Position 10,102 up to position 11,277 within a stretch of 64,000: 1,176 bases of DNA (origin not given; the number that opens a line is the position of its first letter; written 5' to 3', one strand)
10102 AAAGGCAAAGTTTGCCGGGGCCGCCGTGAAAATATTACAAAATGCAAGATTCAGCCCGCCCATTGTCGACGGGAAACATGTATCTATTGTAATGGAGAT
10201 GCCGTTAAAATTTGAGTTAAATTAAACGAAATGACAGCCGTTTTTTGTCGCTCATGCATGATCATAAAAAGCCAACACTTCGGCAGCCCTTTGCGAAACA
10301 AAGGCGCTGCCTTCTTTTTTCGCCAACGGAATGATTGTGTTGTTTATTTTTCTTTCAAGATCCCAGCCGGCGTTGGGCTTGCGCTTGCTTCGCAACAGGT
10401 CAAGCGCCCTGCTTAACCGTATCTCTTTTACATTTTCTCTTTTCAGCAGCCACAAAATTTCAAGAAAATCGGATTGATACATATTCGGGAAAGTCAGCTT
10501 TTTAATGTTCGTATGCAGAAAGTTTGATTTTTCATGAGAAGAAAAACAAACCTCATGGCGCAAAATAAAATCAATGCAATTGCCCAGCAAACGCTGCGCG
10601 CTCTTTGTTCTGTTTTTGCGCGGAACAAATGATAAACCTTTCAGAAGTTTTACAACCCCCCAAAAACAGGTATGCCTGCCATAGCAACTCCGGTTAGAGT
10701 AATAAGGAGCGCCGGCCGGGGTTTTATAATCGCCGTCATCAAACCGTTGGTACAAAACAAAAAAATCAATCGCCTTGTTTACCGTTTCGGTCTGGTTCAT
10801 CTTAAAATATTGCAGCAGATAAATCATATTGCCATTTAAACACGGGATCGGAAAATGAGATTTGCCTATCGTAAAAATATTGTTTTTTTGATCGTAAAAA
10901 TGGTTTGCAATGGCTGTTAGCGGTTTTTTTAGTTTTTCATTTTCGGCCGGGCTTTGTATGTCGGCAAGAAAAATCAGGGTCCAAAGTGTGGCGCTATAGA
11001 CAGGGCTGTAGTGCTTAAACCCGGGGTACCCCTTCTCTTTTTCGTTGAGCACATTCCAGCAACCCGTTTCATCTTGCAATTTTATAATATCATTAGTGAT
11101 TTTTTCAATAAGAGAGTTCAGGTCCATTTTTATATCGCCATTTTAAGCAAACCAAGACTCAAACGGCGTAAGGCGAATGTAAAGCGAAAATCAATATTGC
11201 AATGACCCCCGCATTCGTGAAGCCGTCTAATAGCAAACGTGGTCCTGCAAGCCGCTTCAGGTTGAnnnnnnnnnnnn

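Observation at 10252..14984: Compact radical-SAM/SPASM RiPP-like operon in an architecture I do not recognise as characterised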

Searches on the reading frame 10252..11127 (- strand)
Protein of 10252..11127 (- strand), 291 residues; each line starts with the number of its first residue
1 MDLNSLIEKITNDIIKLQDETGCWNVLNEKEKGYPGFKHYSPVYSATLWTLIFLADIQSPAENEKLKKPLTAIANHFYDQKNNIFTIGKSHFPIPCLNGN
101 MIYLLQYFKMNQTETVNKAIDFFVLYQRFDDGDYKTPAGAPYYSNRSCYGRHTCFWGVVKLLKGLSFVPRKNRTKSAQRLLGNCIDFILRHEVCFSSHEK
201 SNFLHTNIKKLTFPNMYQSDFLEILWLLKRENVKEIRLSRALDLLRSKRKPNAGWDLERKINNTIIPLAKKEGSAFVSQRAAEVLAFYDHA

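Call 3: search_protein_families(library=pfam, proteins=[window:10252-11127:-], max_evalue=0.1)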
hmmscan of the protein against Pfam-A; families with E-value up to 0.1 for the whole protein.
window:10252-11127:- (291 aa): 0 families

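Call 4: search_protein_families(library=ncbifam, proteins=[window:10252-11127:-], max_evalue=0.1)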
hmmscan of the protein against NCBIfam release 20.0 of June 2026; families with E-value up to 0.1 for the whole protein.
window:10252-11127:- (291 aa): 0 families

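Call 25: find_homologous_proteins(query=window:10252-11127:-, max_evalue=0.001)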
Query window:10252-11127:- (291 aa): 711 proteins with E <= 0.001 among 1787 candidates; the best 120 are listed.
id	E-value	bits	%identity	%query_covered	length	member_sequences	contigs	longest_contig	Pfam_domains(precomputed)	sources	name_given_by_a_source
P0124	1.2e-198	677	100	100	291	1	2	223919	-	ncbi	-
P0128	8.0e-132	457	66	99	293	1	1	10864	-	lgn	-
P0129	1.6e-122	427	62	97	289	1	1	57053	-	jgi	jgi:hypothetical protein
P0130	3.9e-121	422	61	97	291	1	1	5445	-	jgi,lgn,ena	-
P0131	4.7e-121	422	61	97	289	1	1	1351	-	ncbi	-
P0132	1.1e-120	421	61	98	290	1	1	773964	-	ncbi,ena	-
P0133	2.2e-120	420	63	96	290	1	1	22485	-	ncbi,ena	-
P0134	3.2e-120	419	59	97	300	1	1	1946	-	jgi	jgi:hypothetical protein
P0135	5.8e-120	418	61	97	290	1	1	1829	-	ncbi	-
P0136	7.4e-119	415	60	98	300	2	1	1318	-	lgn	-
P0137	1.0e-118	414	60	97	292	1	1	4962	-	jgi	jgi:hypothetical protein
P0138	5.4e-118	412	60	99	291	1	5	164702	-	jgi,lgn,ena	-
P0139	6.0e-118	412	60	97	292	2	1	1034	-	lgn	-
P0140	7.8e-118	411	59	96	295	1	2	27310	-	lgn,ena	-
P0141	9.3e-118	411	61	97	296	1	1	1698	-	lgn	-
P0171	1.9e-113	397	58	98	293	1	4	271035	-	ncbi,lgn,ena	-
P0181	1.9e-112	394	58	98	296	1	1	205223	-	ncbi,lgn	-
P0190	2.6e-111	390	57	98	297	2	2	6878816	-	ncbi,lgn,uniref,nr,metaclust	ncbi:hypothetical protein [Pseudobacteroides cellulosolvens]|uniref:Prenyltransferase n=1 Tax=Pseudo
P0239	9.2e-103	362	55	99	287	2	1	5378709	-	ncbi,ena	-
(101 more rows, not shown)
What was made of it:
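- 10252..11127 (-): Adjacent gene F (291 aa): an alpha/alpha-toroid protein of a separate conserved family. Probably not part of the operon. More than 711 homologs, the listed ones at 52-66% identity (call 25).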

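Call 26: find_encoding_contigs(protein=P0190, flank=6000, max_places=2)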
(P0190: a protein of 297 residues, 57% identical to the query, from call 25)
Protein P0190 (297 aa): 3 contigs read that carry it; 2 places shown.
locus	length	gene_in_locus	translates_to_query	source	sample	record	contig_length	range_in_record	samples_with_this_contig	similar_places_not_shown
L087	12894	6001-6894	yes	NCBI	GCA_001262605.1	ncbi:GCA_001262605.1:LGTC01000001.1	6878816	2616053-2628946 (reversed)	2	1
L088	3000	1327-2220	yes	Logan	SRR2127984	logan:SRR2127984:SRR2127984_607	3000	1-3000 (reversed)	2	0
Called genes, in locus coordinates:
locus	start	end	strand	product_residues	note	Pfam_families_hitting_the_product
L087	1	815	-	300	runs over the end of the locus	PF01609:DDE_Tnp_1, PF13612:DDE_Tnp_1_3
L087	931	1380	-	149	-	PF00733:Asn_synthase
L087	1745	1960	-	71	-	PF13443:HTH_26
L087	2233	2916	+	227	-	PF01656:CbiA, PF13614:AAA_31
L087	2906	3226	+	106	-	PF02195:ParB_N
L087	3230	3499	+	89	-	-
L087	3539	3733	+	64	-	-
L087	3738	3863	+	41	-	-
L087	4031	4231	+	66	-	-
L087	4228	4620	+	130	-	-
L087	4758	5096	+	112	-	-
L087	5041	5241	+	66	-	-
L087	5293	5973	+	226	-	PF10391:DNA_pol_lambd_f (faint), PF14520:HHH_5 (faint), PF14229:DUF4332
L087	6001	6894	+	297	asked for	-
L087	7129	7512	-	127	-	PF21368:AI2M-like_HNH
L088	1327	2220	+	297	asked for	-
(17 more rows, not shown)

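Call 27: find_encoding_contigs(protein=P0132, flank=6000, max_places=2)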
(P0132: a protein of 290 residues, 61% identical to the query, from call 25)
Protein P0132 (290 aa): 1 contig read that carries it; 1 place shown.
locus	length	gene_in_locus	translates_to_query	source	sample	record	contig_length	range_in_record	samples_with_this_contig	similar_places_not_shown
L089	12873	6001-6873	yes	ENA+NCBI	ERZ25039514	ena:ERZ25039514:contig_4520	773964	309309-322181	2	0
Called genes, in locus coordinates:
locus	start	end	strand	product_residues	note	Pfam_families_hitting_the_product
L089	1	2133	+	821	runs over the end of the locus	PF00756:Esterase (faint), PF00326:Peptidase_S9 (faint), PF18962:Por_Secre_tail, PF13860:FlgD_ig (weak)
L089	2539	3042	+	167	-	PF00160:Pro_isomerase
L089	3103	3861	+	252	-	PF14268:YoaP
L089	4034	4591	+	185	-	PF01135:PCMT, PF01209:Ubie_methyltran, PF13489:Methyltransf_23, PF01728:FtsJ, PF13847:Methyltransf_31, PF08241:Methyltransf_11, PF08242:Methyltransf_12, PF13649:Methyltransf_25, +2 more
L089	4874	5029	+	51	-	-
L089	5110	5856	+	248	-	PF15902:Sortilin-Vps10 (faint), PF25852:DUF6242_C (faint), PF02012:BNR (faint)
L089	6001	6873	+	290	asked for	-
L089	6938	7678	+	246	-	PF08713:DNA_alkylation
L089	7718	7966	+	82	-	PF09932:DUF2164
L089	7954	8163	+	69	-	-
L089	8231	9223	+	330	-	PF01566:Nramp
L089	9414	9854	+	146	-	PF02574:S-methyl_trans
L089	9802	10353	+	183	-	PF02574:S-methyl_trans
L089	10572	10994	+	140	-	-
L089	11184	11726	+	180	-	PF14117:DUF4287, PF18899:DUF5655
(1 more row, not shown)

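Call 28: find_encoding_contigs(protein=P0128, flank=8000, max_places=2)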
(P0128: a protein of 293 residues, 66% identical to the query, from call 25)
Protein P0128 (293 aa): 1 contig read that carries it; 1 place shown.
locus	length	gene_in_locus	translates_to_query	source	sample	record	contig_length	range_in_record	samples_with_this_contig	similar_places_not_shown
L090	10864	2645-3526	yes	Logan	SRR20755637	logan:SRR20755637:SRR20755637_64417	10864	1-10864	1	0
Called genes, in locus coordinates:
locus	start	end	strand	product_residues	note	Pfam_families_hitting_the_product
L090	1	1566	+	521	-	?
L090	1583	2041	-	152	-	PF00583:Acetyltransf_1 (weak), PF13508:Acetyltransf_7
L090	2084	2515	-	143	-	PF00583:Acetyltransf_1, PF13673:Acetyltransf_10, PF13508:Acetyltransf_7, PF08445:FR47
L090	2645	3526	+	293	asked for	-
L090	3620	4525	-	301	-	PF07751:Abi_2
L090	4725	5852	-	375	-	PF11760:CbiG_N, PF11761:CbiG_mid, PF01890:CbiG_C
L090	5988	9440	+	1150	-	PF07693:KAP_NTPase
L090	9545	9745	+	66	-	PF04255:DUF433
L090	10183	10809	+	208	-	-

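Call 34: predict_structure(alignment_id=A2)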
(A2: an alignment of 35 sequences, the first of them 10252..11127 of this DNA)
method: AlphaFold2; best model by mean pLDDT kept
length: 291 residues; sequences in the alignment: 35
mean_pLDDT: 91.0   pTM: 0.91
mean pLDDT of the five models: 91.0, 89.7, 87.4, 86.9, 85.6
residues with pLDDT >= 90: 212; 70-90: 64; 50-70: 15; < 50: 0
segments of 3 or more residues with pLDDT < 50: none
pLDDT, mean of each block of 10 residues (from residue 1): 92 95 86 82 86 96 95 93 81 84 97 95 92 75 69 88 98 98 98 95 94 90 98 97 98 93 85 95 96 64
secondary structure, 60 per line:
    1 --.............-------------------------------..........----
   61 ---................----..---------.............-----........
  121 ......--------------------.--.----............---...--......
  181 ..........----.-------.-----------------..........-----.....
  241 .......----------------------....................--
elements in order: H3-15 H47-56 H64-77 H95-107 H113-126 H155-166 H175-190 H221-230 H236-247 H270-289
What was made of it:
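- On Class II terpene cyclase / squalene-hopene cyclase, for protein F: pLDDT 91 (call 34).
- Checked: Protein F. It folds as an alpha/alpha toroid (pLDDT 91, call 34).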

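Call 36: fold_search(model_id=the predicted structure, library=pdb)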
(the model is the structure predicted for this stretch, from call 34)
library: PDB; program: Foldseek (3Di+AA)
matches with E <= 10: 578; with E <= 0.001: 0
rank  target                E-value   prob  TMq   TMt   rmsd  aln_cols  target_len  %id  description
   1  8zgw                  2.1e-03  1.00  0.54  0.35   7.3       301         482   12  Drimenyl diphosphate synthase SsDMS_F248Y&D303E from Streptomyces showdoensis in complex with farnesyl diphosphate (FPP) (released 2025-05-21)
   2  6sbd                  3.2e-03  1.00  0.37  0.33  11.4       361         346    9  Structure of type II terpene cyclase MstE_D109A from Scytonema in complex with merosterolic acid A (product) (released 2020-07-15)
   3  9r4k                  3.7e-03  1.00  0.50  0.42   8.7       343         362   13  Crystal structure of CtGH76 from Chaetomium thermophilum (released 2025-07-16)
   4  7xkx_B                3.9e-03  1.00  0.40  0.27   7.8       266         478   11  Crystal structure of Tpn2 (released 2023-03-01)
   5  5zig_A                3.9e-03  0.99  0.41  0.32  10.2       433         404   13  The Structure of cellobiose 2-epimerase from Spirochaeta thermophila DSM 6192 (released 2019-04-10)
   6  6h04_A                4.7e-03  1.00  0.51  0.14   8.4       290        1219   11  Closed conformation of the Membrane Attack Complex (released 2018-12-19)
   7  2sqc_A                5.0e-03  1.00  0.47  0.24   8.6       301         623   12  SQUALENE-HOPENE CYCLASE FROM ALICYCLOBACILLUS ACIDOCALDARIUS (released 1999-04-27)
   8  6h03_A                5.8e-03  1.00  0.51  0.14   8.4       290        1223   11  OPEN CONFORMATION OF THE MEMBRANE ATTACK COMPLEX (released 2018-12-19)
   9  7nyc_A                6.1e-03  1.00  0.49  0.12  12.4       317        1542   11  cryoEM structure of 3C9-sMAC (released 2021-10-06)
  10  6sbc                  6.7e-03  0.99  0.35  0.30  11.3       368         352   10  Structure of type II terpene cyclase MstE from Scytonema in complex with farnesyl dihydroxybenzoate (released 2020-07-15)
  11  8coe_A                7.0e-03  1.00  0.51  0.18   8.4       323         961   11  complement C5 in complex with the LCP0195 nanobody (released 2024-01-03)
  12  7tem_B                7.0e-03  1.00  0.45  0.34  10.4       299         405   15  Crystal Structure of the Putative Exported Protein YPO2471 from Yersinia pestis (released 2022-01-19)
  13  7tem_A                7.0e-03  1.00  0.45  0.34  10.5       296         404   16  Crystal Structure of the Putative Exported Protein YPO2471 from Yersinia pestis (released 2022-01-19)
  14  6sbb_B                7.0e-03  0.99  0.36  0.32  11.0       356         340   10  Structure of type II terpene cyclase MstE from Scytonema (apo) (released 2020-07-15)
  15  6rqj_A                7.7e-03  1.00  0.48  0.17   8.5       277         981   10  Structure of human complement C5 complexed with tick inhibitors OmCI, RaCI1 and CirpT1 (released 2020-01-08)
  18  8pak_B                8.5e-03  1.00  0.53  0.46   7.2       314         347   12  Crystal Structure of a Squalene-Hopene Cyclase from Cystobacter fuscus (released 2024-06-26)
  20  8pak_A                9.0e-03  1.00  0.53  0.45   7.4       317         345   12  Crystal Structure of a Squalene-Hopene Cyclase from Cystobacter fuscus (released 2024-06-26)
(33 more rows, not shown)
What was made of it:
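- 10252..11127 (-): It is a toroid fold (calls 34, 36).
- On Class II terpene cyclase / squalene-hopene cyclase, for protein F: Foldseek hits to 8zgw, MstE, 2sqc and 8pak at E=2e-3 to 9e-3, TM about 0.5 (call 36).
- Checked: Foldseek gives weak hits to class II terpene cyclases and squalene-hopene cyclases (call 36).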

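Call 75: find_encoding_contigs(protein=P0138, flank=6000, max_places=3)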
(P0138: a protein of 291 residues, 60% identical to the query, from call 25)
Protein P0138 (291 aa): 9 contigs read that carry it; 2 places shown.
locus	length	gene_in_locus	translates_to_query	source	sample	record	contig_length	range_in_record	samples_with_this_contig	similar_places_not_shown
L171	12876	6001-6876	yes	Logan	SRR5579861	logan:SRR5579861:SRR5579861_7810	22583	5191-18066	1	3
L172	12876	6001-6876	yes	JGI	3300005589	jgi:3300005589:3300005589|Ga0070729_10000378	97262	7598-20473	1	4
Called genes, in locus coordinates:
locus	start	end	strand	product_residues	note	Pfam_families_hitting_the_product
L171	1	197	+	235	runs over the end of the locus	-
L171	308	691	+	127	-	-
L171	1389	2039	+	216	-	-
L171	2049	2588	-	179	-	-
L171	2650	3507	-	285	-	PF12833:HTH_18, PF00165:HTH_AraC (weak), PF06445:GyrI-like, PF14526:Cass2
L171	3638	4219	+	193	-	PF00440:TetR_N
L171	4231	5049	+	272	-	-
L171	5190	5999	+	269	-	PF02517:Rce1-like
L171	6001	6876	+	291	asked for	-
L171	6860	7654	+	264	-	PF04542:Sigma70_r2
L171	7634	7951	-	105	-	-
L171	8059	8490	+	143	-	-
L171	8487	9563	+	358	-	PF00144:Beta-lactamase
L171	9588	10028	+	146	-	PF12675:DUF3795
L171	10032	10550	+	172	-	PF00226:DnaJ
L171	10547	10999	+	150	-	PF04266:ASCH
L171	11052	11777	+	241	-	PF00072:Response_reg, PF00486:Trans_reg_C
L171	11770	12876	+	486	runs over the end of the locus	PF00672:HAMP, PF00512:HisKA, PF02518:HATPase_c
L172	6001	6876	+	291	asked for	-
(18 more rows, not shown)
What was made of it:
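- One F homolog (L171) lies 1 nt after an Rce1-like intramembrane protease gene (call 75).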

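Call 76: find_encoding_contigs(protein=P0129, flank=6000, max_places=2)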
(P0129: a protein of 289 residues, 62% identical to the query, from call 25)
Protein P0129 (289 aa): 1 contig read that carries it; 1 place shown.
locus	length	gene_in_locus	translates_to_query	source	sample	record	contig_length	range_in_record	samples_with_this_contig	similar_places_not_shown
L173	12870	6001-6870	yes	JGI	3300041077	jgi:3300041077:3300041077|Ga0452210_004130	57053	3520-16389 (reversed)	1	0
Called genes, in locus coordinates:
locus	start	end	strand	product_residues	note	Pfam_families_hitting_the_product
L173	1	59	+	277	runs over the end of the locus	PF13482:RNase_H_2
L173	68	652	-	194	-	PF00179:UQ_con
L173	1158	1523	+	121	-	PF00071:Ras, PF08477:Roc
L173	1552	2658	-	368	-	PF02771:Acyl-CoA_dh_N, PF02770:Acyl-CoA_dh_M, PF00441:Acyl-CoA_dh_1, PF08028:Acyl-CoA_dh_2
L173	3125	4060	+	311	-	PF01885:PTS_2-RNA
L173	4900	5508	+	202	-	PF03167:UDG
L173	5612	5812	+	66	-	-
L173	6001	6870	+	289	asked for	-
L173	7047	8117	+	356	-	PF04981:NMD3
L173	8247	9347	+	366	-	PF00801:PKD, PF02010:REJ (faint), PF18911:PKD_4, PF21027:Sde0182_C (faint), PF00801:PKD, PF18911:PKD_4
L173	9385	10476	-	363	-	-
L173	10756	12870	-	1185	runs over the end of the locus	PF05048:NosD, PF13229:Beta_helix, PF05048:NosD, PF00041:fn3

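Call 86: find_encoding_contigs(protein=P0171, flank=5000, max_places=2)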
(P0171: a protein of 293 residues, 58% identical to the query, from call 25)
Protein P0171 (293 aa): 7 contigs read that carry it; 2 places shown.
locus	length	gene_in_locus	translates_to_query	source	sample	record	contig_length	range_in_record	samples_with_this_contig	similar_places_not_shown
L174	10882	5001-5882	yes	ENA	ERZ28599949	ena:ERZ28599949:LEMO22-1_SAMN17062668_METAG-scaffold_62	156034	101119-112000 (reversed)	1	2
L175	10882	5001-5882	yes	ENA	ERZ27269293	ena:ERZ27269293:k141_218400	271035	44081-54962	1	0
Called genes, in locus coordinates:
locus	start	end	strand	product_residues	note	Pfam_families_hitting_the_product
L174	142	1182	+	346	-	PF13529:Peptidase_C39_2 (weak), PF14399:BtrH_N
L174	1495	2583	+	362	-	-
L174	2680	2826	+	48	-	-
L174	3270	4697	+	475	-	-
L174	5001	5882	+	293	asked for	-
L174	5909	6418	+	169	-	PF12641:Flavodoxin_3 (faint), PF12682:Flavodoxin_4 (weak), PF12724:Flavodoxin_5 (weak)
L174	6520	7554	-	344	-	PF00356:LacI (weak), PF00532:Peripla_BP_1, PF13377:Peripla_BP_3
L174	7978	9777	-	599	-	PF06452:CBM9_1, PF00756:Esterase (weak)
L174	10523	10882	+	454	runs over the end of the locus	PF01943:Polysacc_synt, PF13440:Polysacc_synt_3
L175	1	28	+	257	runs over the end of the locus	PF00561:Abhydrolase_1, PF12146:Hydrolase_4, PF12697:Abhydrolase_6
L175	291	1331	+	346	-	PF13529:Peptidase_C39_2 (weak), PF14399:BtrH_N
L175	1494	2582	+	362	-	-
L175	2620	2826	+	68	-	-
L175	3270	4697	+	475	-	-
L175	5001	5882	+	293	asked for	-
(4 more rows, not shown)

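Call 87: find_encoding_contigs(protein=P0239, flank=5000, max_places=2)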
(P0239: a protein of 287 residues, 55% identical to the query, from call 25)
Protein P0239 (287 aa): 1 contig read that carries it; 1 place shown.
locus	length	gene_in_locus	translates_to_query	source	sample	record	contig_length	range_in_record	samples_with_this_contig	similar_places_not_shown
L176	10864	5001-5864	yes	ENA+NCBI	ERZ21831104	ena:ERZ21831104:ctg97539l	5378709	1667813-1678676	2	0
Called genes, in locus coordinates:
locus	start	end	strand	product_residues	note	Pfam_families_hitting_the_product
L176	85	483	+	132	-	PF02082:Rrf2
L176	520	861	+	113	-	PF07883:Cupin_2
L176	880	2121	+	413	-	PF08984:DUF1858, PF13343:SBP_bac_6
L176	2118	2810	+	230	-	PF02492:cobW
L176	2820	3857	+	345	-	PF00005:ABC_tran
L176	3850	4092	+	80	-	-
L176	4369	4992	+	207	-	PF06445:GyrI-like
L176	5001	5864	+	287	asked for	-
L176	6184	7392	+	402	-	PF00860:Xan_ur_permease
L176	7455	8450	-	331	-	PF01699:Na_Ca_ex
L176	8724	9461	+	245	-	-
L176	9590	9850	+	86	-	PF21699:TM1266-like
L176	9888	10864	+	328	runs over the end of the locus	PF12974:Phosphonate-bd, PF13379:NMT1_2, PF02621:VitK2_biosynth (weak), PF09084:NMT1 (weak)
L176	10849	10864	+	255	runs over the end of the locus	PF00528:BPD_transp_1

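Call 88: find_encoding_contigs(protein=P0181, flank=5000, max_places=2)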
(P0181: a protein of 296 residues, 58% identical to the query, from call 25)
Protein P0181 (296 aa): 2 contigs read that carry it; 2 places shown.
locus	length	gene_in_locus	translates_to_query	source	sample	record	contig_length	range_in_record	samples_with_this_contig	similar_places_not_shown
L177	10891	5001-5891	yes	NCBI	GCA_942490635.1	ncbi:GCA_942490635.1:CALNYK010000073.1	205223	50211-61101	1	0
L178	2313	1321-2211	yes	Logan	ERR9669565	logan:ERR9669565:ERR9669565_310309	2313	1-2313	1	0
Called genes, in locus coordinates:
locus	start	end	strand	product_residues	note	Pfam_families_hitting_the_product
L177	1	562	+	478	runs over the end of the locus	PF19295:SufBD_N, PF01458:SUFBD_core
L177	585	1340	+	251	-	PF00005:ABC_tran, PF02463:SMC_N (faint), PF13304:AAA_21 (faint)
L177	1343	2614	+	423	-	PF01458:SUFBD_core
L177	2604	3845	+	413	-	PF00155:Aminotran_1_2, PF00266:Aminotran_5, PF01053:Cys_Met_Meta_PP (weak)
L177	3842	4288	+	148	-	PF01592:NifU_N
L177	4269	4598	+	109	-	PF01883:FeS_assembly_P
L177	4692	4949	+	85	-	-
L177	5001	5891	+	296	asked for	-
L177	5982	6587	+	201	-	PF00440:TetR_N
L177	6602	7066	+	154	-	PF12641:Flavodoxin_3, PF12724:Flavodoxin_5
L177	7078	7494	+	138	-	PF04205:FMN_bind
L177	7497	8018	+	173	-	-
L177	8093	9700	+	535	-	PF01425:Amidase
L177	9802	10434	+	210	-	PF13453:Zn_ribbon_TFIIB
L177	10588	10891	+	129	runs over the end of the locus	-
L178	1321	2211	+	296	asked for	-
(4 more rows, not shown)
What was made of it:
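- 10252..11127 (-): Eight unrelated contexts (calls 26-28, 75, 76, 86-88).
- On Membership of F in the RiPP operon: 0 of 8 F-homolog contexts carry an rSAM or a precursor (calls 26-28, 75, 76, 86-88).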
